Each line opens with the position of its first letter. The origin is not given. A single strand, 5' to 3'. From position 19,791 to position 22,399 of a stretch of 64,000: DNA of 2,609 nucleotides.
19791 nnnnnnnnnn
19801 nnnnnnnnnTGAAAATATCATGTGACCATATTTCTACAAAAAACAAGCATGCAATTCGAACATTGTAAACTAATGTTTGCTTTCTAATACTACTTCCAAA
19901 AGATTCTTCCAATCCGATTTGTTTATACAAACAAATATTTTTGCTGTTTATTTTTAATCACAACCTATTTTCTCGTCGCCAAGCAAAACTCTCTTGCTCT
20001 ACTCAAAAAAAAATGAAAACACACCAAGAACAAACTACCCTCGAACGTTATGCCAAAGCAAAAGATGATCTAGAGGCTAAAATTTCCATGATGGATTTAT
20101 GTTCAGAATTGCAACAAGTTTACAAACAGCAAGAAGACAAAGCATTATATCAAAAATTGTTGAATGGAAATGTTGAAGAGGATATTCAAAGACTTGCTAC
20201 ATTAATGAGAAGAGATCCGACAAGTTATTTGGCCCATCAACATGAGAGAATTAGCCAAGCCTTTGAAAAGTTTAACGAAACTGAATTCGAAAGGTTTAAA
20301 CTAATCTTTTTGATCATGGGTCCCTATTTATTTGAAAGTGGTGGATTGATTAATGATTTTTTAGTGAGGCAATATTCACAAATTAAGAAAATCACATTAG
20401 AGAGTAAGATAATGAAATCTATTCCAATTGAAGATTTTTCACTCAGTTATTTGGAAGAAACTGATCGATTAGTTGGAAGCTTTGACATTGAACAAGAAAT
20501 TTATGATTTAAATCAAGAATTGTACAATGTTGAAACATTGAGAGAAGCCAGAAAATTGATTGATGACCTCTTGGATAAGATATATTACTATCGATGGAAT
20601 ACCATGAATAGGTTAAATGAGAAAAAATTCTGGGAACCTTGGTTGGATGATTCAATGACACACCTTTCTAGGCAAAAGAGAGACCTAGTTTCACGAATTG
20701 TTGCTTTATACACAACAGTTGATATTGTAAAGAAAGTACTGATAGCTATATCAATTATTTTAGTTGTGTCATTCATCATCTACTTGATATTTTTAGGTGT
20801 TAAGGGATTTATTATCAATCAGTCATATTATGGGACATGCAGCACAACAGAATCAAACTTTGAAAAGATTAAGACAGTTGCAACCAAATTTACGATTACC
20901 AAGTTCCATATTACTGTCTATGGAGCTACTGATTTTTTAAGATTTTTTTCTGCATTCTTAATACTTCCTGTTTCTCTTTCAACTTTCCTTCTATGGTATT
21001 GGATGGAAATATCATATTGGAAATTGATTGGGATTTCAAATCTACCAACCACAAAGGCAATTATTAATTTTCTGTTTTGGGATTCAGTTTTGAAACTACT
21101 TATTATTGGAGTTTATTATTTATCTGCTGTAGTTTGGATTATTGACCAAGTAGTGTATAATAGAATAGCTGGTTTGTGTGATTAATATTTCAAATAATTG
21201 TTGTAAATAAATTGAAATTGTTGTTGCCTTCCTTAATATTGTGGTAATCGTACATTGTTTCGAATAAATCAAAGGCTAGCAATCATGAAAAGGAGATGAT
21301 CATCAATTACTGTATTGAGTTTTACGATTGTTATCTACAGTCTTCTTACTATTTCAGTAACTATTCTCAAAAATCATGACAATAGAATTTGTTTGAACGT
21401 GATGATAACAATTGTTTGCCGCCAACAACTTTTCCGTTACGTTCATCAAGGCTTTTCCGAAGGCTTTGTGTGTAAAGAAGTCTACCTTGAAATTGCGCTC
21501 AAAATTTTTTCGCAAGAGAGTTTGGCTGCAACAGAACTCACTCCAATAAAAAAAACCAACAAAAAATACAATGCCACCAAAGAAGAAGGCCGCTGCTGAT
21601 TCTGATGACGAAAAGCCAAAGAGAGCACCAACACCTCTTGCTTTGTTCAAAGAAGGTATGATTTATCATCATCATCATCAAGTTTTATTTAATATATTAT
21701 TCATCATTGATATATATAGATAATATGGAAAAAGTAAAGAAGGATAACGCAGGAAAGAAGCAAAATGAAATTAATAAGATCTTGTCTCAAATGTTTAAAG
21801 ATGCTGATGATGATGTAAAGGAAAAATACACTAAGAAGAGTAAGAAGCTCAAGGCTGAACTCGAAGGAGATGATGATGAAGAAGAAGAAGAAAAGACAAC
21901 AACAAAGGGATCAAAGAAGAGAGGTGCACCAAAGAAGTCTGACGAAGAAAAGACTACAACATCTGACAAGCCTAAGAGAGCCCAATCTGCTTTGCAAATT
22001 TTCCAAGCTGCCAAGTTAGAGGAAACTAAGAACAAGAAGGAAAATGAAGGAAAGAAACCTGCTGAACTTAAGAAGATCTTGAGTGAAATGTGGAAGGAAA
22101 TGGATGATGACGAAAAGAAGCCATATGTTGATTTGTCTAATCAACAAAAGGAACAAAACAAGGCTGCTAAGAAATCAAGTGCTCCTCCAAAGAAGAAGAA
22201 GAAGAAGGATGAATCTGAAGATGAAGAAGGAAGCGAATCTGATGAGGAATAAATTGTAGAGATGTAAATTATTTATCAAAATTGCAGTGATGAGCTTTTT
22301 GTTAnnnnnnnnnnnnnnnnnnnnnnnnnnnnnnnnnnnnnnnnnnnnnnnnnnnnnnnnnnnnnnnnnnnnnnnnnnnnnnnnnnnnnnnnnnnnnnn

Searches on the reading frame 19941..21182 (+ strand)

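Call 27: search_protein_families(library=pfam, proteins=[window:19941-21182:+], max_evalue=0.00001)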
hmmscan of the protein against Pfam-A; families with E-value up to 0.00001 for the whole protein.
window:19941-21182:+ (414 aa): 0 families

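Call 76: search_protein_families(library=pfam, proteins=[window:19941-21182:+], max_evalue=5)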
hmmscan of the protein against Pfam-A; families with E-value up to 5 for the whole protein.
window:19941-21182:+ (414 aa): 2 families
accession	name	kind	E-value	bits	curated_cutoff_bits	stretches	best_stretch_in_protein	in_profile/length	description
PF10256.14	Erf4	-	0.057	13.8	29.3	1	165-224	16-75/116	Golgin subfamily A member 7/ERF4 family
PF20216.3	DUF6576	-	0.22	12.1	27.3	0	195-214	7-25/47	Family of unknown function (DUF6576)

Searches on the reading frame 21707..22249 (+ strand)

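Call 28: search_protein_families(library=pfam, proteins=[window:21707-22249:+], max_evalue=0.00001)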
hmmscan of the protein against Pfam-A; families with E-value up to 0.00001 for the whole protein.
window:21707-22249:+ (181 aa): 2 families
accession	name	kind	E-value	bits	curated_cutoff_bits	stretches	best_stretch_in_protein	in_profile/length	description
PF00505.25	HMG_box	-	3.4e-18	66.3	25.4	2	89-155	1-65/69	HMG (high mobility group) box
PF09011.16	HMG_box_2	-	3.3e-09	37.7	22.4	1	87-152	2-65/72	HMG-box domain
